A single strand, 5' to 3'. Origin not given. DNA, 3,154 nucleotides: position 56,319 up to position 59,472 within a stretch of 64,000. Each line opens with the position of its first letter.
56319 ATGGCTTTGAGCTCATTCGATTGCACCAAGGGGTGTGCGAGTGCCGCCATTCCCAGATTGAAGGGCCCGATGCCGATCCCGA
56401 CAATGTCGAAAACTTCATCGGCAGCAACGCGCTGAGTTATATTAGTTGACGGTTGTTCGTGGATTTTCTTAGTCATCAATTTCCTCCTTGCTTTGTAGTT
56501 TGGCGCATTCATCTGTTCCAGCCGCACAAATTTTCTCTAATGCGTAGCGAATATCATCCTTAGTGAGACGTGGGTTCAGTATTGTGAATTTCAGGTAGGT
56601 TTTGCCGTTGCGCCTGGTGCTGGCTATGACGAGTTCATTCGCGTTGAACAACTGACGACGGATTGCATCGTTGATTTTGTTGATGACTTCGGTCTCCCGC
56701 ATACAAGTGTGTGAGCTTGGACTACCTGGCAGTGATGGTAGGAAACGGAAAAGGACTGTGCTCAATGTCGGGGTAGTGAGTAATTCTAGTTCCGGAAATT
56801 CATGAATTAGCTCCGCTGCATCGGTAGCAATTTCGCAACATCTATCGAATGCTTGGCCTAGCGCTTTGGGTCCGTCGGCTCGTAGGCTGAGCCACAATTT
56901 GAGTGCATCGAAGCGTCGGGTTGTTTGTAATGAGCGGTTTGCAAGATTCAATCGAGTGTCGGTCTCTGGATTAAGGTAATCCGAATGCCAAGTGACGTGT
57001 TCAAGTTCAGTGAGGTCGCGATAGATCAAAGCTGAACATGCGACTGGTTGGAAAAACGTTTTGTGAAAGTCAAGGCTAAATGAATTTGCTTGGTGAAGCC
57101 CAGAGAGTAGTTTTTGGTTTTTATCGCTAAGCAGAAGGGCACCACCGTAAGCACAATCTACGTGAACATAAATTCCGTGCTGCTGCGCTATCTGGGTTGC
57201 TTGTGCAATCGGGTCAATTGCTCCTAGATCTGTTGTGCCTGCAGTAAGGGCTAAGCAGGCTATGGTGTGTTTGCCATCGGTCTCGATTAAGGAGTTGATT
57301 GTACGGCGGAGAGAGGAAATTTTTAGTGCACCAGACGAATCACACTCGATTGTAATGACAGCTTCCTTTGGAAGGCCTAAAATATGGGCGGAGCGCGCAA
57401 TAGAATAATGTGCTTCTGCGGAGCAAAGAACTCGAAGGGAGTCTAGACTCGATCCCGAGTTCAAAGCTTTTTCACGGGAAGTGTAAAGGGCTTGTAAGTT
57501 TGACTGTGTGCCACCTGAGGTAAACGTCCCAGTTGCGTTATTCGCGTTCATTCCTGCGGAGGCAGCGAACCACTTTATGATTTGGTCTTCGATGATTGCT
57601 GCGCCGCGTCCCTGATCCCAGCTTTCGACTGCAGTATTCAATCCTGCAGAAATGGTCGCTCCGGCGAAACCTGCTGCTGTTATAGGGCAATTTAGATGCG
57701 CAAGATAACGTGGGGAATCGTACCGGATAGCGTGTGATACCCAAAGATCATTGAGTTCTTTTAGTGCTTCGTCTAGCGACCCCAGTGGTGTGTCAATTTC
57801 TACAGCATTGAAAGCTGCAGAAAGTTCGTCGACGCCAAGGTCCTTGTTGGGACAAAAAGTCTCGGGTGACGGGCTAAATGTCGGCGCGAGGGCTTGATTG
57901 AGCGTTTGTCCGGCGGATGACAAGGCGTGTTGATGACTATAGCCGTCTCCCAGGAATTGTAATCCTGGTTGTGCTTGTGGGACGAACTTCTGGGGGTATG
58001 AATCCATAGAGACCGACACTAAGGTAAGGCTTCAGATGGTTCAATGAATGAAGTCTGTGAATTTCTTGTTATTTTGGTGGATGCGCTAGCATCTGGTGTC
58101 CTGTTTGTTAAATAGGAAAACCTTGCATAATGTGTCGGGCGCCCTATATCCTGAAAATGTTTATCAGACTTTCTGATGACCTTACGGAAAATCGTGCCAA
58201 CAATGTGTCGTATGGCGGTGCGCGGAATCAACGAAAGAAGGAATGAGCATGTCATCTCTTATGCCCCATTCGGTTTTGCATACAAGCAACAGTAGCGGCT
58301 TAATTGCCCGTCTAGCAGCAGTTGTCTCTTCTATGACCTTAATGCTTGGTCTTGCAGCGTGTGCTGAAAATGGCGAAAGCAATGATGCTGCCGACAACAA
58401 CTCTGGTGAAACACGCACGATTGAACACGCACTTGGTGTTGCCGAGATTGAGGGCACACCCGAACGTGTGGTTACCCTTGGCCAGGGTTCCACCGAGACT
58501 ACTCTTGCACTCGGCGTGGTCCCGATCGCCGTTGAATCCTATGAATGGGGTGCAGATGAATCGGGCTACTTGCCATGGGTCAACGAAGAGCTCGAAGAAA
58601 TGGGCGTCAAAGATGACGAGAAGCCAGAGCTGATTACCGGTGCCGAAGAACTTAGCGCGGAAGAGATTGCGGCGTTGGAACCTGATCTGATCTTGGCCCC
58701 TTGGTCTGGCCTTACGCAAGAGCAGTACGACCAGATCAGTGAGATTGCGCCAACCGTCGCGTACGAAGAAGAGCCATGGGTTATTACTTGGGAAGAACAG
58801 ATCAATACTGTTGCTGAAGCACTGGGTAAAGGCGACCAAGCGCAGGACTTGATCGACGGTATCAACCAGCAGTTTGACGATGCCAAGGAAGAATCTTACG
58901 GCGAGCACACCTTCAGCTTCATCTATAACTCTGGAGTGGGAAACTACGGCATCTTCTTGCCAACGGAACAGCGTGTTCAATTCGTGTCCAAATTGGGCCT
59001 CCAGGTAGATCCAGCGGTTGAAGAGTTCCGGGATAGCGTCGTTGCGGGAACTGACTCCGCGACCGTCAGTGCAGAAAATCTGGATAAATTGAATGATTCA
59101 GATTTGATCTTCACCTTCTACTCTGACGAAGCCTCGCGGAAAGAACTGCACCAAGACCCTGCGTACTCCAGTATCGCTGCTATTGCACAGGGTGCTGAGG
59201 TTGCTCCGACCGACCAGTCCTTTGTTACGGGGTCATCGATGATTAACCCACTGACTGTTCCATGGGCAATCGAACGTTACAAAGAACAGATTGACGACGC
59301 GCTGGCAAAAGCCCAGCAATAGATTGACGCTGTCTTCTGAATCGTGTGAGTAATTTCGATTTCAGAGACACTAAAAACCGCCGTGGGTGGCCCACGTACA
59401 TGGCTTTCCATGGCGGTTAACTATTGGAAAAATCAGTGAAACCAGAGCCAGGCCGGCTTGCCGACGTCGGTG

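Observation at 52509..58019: Compact des/bib-like hydroxamate (NIS) siderophore operon with a fused acyltransferase::synthetase gene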

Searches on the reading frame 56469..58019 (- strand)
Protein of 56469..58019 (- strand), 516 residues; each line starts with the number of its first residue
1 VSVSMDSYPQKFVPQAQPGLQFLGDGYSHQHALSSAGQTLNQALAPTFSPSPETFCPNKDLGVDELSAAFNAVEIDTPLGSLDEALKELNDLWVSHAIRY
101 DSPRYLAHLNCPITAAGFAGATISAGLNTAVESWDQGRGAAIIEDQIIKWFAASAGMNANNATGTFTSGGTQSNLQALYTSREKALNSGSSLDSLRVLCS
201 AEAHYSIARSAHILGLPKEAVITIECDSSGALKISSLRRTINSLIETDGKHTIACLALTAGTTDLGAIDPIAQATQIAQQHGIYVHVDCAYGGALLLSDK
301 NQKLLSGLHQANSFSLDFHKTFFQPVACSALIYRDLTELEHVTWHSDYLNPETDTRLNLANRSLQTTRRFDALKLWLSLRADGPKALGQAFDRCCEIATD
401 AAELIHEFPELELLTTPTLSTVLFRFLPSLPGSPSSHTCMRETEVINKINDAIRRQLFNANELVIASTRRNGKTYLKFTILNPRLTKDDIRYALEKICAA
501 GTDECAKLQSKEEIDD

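Call 5: search_protein_families(library=pfam, proteins=[window:56469-58019:-], max_evalue=0.001)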
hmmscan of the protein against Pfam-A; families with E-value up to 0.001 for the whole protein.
window:56469-58019:- (516 aa): 2 families
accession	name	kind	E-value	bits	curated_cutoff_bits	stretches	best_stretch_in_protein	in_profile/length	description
PF00282.25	Pyridoxal_deC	-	4.9e-47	160.9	27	1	99-426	36-374/375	Pyridoxal-dependent decarboxylase conserved domain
PF00266.25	Aminotran_5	-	2.7e-05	23.7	21.5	1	158-290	57-177/371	Aminotransferase class-V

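Call 6: search_protein_families(library=ncbifam, proteins=[window:56469-58019:-], max_evalue=0.001)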
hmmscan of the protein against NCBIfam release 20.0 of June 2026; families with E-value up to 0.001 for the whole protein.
window:56469-58019:- (516 aa): 9 families
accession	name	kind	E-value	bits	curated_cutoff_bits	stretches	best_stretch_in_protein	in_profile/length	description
NF052646.1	DABADecarRhbB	equivalog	6.4e-100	335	900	1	82-498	77-479/491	L-2,4-diaminobutyrate decarboxylase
TIGR03799.1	NOD_PanD_pyr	equivalog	2.9e-51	174.5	606.1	1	62-484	49-488/522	pyridoxal-dependent aspartate 1-decarboxylase PanP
TIGR03812.1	tyr_de_CO2_Arch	equivalog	2.9e-29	102.1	299.4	1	138-409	55-310/375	tyrosine decarboxylase MfnA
NF002748.0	PRK02769.1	equivalog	3.3e-23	82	305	1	143-424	66-328/382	histidine decarboxylase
TIGR03811.1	tyr_de_CO2_Ent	equivalog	6.4e-13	48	905.3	1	184-303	211-336/608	tyrosine decarboxylase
TIGR03402.1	FeS_nifS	equivalog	3.1e-07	29.5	530.75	1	156-289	54-173/379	cysteine desulfurase NifS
NF002806.0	PRK02948.1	subfamily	5.7e-07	28.8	304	1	162-291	60-177/381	IscS subfamily cysteine desulfurase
TIGR03235.1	DNA_S_dndA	equivalog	5.3e-06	26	480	1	158-299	56-185/353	cysteine desulfurase DndA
NF040779.1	Sec_lyase_SclA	exception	2.5e-05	23.3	525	1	196-296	87-180/378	selenocysteine lyase SclA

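Call 9: search_solved_structures(query=window:56469-58019:-, max_evalue=1e-10)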
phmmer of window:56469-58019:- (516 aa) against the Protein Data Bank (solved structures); distinct sequences matched with E-value up to 1e-10: 33.
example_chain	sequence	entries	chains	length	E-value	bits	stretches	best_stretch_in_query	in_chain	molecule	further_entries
5o5c_A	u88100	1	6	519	8.9e-101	341.1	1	29-501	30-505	Putative decarboxylase involved in desferrioxamine biosynthesis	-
2qma_A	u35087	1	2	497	8.1e-81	275.2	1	55-498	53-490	Diaminobutyrate-pyruvate transaminase and L-2,4-diaminobutyrate decarboxylase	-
6zek_A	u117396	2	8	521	1.7e-45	158.7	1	85-502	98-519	Cysteine sulfinic acid decarboxylase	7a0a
4obu_E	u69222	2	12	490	6.3e-45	156.9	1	99-501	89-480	Pyridoxal-dependent decarboxylase domain protein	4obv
6enz_A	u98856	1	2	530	2.1e-44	155.2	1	81-503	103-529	Acidic amino acid decarboxylase GADL1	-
2jis_A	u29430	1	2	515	6.4e-44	153.5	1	92-502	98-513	CYSTEINE SULFINIC ACID DECARBOXYLASE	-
2okk_A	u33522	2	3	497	2.1e-43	151.9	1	74-503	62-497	Glutamate decarboxylase 2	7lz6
4rit_B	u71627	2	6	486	2.5e-42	148.3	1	90-429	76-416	Pyridoxal-dependent decarboxylase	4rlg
4rj0_B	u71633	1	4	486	8.7e-42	146.5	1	90-429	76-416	Pyridoxal-dependent decarboxylase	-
4riz_A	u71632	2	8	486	8.9e-42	146.5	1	90-429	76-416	Pyridoxal-dependent decarboxylase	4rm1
3vp6_A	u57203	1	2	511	1.1e-41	146.1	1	69-503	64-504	Glutamate decarboxylase 1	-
8zpi_A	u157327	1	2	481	2.1e-41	145.2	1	98-429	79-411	Diaminobutyrate-2-oxoglutarate transaminase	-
2okj_A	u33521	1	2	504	1.2e-40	142.7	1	69-503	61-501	Glutamate decarboxylase 1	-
6eei_A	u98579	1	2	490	2.6e-36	128.5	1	81-452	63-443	Tyrosine decarboxylase 1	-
6eem_A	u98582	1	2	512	1.6e-32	115.9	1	83-478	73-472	Tyrosine/dopa decarboxylase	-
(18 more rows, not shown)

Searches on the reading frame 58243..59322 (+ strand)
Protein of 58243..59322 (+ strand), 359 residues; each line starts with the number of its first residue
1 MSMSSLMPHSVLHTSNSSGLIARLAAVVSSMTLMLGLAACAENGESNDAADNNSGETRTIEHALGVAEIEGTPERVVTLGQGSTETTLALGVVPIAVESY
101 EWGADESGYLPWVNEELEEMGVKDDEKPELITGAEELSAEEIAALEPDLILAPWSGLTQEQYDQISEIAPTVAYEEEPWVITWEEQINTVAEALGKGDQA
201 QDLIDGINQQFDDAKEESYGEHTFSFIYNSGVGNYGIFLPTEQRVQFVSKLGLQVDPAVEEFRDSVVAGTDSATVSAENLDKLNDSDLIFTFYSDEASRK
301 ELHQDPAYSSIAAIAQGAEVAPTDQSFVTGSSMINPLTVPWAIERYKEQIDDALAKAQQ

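Call 5: search_protein_families(library=pfam, proteins=[window:58243-59322:+], max_evalue=0.001)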
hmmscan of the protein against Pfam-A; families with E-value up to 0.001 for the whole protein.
window:58243-59322:+ (359 aa): 1 family
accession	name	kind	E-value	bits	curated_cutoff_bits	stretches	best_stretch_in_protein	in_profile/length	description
PF01497.23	Peripla_BP_2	-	1.8e-23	83.6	27.5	1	76-317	1-226/235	Periplasmic binding protein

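Call 6: search_protein_families(library=ncbifam, proteins=[window:58243-59322:+], max_evalue=0.001)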
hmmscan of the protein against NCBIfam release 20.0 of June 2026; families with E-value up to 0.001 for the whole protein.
window:58243-59322:+ (359 aa): 7 families
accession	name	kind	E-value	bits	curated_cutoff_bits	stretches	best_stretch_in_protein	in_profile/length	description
NF008200.0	PRK10957.1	equivalog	1.8e-24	86.3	205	1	27-321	10-304/330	Fe2+-enterobactin ABC transporter substrate-binding protein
NF008501.1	PRK11411.1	subfamily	4.4e-11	42.3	320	1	55-316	21-263/303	Fe(3+) dicitrate ABC transporter substrate-binding protein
NF002894.0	PRK03379.1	equivalog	2e-08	33.7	234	1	72-219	22-151/266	vitamin B12 ABC transporter substrate-binding protein BtuF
TIGR03868.1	F420-O_ABCperi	hypoth_equivalog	5.2e-06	25.9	392.4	1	68-224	12-171/287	putative F420-0 ABC transporter substrate-binding protein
NF007864.0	PRK10576.1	equivalog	5.9e-06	25.8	252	1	72-315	34-263/297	Fe(3+)-hydroxamate ABC transporter substrate-binding protein FhuD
TIGR04281.1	peripla_PGF_1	equivalog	1.7e-05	24.2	325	1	69-232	17-166/330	PGF-CTERM-anchored ABC transporter substrate-binding protein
NF047879.1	catechol_SstD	exception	0.00081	18.5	450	0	50-221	51-216/343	ferrated catecholamine ABC transporter substrate-binding lipoprotein SstD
